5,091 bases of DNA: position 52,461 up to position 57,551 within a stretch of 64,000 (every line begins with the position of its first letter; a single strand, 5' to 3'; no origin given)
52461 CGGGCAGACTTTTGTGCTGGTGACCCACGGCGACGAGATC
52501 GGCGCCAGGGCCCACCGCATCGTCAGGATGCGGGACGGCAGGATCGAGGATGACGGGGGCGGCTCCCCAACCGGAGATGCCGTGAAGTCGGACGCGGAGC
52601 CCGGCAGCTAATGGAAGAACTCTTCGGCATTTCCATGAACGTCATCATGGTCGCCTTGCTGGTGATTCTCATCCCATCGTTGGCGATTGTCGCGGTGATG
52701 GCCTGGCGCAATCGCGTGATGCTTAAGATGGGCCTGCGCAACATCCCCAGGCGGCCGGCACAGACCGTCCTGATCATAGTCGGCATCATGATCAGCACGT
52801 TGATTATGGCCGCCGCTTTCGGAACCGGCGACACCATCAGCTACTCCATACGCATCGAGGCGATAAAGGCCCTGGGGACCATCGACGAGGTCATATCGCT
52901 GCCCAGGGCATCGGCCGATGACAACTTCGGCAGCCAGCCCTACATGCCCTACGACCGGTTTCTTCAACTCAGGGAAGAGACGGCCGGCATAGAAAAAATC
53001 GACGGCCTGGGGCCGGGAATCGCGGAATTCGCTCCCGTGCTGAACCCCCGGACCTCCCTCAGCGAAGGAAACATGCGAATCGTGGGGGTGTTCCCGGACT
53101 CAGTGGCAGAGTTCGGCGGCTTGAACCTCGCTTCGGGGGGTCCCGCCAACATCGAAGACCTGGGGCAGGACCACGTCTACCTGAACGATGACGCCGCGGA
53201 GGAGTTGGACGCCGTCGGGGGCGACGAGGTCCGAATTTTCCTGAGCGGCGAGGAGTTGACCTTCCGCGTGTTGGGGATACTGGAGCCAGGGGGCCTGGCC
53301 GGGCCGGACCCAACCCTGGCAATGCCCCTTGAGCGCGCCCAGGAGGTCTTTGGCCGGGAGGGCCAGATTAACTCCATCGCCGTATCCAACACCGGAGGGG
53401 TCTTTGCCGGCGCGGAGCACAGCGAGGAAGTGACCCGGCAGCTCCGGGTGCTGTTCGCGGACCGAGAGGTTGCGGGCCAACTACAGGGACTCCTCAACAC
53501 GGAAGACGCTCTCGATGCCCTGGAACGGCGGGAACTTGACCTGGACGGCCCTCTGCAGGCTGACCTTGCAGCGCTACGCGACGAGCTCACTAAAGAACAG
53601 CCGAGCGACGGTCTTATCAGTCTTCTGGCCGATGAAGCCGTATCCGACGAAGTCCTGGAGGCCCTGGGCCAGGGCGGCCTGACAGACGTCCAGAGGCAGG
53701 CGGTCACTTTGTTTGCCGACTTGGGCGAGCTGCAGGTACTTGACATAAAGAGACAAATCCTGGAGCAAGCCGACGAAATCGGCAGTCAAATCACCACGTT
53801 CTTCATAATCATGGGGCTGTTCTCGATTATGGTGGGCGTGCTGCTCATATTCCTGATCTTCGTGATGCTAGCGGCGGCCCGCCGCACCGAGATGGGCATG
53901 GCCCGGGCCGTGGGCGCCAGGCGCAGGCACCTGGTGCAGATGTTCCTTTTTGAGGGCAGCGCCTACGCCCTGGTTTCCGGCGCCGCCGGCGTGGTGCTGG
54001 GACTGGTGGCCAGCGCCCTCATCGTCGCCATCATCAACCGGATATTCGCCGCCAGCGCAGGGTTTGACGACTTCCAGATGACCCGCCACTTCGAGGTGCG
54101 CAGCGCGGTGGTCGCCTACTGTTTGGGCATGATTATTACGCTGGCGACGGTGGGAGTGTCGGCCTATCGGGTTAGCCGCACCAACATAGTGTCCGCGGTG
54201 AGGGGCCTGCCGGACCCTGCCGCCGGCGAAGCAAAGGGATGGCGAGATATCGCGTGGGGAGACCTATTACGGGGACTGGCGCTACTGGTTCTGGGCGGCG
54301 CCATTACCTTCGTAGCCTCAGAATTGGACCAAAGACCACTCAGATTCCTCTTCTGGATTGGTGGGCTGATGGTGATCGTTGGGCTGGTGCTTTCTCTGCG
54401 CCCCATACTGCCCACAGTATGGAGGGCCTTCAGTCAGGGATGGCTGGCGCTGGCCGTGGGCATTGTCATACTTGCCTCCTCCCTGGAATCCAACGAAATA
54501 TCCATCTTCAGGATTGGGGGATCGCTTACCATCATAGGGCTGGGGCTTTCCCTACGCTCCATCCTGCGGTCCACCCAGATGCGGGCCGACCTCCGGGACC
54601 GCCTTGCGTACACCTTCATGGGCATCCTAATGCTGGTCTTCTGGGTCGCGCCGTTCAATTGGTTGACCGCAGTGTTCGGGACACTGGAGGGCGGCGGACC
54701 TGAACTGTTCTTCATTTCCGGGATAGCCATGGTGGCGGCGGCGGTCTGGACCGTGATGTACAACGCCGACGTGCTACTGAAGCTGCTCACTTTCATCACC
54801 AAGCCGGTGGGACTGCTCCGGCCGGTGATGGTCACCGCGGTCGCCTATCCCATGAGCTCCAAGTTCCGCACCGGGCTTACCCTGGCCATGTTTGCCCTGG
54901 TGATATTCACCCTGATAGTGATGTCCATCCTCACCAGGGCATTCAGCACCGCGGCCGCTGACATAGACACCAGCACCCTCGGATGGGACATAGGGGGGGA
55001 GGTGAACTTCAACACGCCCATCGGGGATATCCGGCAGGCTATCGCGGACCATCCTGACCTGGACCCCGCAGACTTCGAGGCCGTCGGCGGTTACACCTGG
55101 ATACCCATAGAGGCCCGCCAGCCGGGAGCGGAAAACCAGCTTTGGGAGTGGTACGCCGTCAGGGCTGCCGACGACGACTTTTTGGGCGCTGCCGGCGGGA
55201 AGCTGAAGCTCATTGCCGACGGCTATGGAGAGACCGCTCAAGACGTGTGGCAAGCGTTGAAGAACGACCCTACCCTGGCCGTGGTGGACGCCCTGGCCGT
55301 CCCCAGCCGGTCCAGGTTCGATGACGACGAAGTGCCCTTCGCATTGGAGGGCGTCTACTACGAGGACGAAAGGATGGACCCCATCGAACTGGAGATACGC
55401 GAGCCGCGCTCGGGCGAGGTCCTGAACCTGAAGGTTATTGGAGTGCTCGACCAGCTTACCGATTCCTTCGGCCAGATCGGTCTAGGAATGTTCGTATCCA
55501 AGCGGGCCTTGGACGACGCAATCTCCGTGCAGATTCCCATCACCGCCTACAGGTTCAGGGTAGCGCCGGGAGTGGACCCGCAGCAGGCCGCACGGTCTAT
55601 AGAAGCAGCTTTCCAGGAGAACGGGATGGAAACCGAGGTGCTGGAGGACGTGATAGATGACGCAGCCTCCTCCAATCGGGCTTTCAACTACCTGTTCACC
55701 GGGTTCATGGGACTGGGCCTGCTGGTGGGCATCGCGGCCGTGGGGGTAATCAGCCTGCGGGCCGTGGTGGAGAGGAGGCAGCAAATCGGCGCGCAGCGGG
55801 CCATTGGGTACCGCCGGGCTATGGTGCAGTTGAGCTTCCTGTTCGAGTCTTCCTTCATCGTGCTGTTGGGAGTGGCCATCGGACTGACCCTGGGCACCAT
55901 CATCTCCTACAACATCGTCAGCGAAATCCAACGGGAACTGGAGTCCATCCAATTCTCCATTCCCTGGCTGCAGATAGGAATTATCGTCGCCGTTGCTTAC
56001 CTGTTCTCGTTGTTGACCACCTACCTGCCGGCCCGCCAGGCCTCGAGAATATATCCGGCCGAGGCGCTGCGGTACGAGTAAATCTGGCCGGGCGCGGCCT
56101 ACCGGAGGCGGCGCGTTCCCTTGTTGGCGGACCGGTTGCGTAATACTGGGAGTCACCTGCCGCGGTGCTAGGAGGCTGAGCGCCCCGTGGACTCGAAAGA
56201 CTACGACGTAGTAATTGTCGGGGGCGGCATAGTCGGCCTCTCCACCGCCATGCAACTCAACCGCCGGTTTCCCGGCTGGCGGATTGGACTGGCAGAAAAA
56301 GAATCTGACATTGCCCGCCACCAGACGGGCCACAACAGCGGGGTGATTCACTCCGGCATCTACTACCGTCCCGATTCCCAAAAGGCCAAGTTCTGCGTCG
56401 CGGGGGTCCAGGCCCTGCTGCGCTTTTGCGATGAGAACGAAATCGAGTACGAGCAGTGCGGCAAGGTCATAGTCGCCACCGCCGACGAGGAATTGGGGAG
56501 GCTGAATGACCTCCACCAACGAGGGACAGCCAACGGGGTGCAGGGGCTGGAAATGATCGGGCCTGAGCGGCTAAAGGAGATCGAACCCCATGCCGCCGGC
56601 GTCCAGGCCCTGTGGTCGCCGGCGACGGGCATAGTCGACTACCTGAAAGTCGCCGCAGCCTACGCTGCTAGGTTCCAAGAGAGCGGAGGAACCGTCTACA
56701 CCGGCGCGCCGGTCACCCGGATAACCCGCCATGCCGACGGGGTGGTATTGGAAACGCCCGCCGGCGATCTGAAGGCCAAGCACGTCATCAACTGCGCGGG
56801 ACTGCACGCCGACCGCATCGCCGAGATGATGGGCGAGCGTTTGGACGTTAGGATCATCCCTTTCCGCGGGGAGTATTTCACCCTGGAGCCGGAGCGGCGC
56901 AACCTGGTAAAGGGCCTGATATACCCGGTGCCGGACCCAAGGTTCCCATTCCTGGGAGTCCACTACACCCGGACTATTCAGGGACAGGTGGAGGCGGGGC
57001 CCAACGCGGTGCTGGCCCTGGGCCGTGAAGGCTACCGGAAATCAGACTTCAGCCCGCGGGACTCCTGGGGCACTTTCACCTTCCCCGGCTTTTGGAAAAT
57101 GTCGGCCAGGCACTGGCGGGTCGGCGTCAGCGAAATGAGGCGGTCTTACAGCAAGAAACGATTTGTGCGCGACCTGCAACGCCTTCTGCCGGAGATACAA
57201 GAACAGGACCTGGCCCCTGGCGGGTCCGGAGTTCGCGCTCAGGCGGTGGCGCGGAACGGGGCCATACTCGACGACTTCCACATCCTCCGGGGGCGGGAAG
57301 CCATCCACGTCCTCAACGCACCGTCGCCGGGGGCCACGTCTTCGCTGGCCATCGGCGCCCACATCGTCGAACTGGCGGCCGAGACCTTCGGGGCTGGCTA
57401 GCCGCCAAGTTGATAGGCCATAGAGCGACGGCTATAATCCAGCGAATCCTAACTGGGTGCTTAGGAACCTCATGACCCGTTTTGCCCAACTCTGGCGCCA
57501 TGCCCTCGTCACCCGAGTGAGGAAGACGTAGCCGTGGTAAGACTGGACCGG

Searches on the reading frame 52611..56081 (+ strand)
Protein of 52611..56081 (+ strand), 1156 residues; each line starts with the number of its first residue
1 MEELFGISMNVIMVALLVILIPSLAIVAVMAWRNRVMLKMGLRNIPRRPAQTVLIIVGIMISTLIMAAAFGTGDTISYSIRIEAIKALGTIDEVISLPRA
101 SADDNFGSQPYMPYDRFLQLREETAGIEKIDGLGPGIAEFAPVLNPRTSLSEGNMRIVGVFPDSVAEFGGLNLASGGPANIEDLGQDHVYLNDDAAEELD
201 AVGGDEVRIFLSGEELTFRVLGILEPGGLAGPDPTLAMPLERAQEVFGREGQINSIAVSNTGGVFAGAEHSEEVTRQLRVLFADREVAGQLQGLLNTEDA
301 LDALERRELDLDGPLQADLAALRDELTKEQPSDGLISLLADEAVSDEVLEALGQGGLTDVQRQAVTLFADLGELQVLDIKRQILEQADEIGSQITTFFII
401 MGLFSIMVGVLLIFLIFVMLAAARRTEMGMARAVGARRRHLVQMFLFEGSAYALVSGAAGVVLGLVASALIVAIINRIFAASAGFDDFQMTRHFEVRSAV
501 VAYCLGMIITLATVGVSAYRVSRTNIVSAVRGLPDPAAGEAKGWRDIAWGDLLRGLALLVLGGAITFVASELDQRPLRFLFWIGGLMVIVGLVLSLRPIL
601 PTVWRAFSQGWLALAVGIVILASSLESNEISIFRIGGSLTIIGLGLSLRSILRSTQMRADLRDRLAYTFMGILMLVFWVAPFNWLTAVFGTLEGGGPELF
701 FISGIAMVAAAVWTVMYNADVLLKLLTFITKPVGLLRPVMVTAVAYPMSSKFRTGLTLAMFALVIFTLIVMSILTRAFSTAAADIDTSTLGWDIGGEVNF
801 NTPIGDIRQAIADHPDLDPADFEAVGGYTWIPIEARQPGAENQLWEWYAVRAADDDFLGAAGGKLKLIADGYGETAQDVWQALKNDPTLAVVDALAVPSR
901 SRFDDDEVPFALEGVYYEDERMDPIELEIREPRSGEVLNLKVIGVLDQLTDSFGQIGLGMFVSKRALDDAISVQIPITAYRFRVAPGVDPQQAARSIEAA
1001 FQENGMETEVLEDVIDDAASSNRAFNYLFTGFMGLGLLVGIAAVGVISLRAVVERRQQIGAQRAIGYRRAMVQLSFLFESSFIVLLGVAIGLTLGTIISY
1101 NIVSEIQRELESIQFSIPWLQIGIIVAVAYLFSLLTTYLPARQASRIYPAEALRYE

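Call 12: search_protein_families(library=pfam, proteins=[window:52611-56081:+], max_evalue=0.001)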
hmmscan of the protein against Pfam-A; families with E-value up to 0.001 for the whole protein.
window:52611-56081:+ (1156 aa): 1 family
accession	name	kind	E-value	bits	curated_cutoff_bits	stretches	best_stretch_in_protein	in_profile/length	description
PF02687.27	FtsX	-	8.2e-31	107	25.5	2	1032-1149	3-120/120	FtsX-like permease C-terminal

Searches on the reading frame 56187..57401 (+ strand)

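Call 12: search_protein_families(library=pfam, proteins=[window:56187-57401:+], max_evalue=0.001)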
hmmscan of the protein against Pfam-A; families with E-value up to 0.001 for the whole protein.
window:56187-57401:+ (404 aa): 4 families
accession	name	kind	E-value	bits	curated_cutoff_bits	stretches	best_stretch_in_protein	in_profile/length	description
PF01266.30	DAO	-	8.3e-68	229.9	27.9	1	7-396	1-353/353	FAD dependent oxidoreductase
PF07992.20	Pyr_redox_2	-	1.8e-06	28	26.1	0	6-64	1-57/291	Pyridine nucleotide-disulphide oxidoreductase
PF01593.30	Amino_oxidase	-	0.00025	20.9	19.8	0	157-207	208-257/443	Flavin containing amine oxidoreductase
PF06039.21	Mqo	-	0.00048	19.2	27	0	5-57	2-56/489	Malate:quinone oxidoreductase (Mqo)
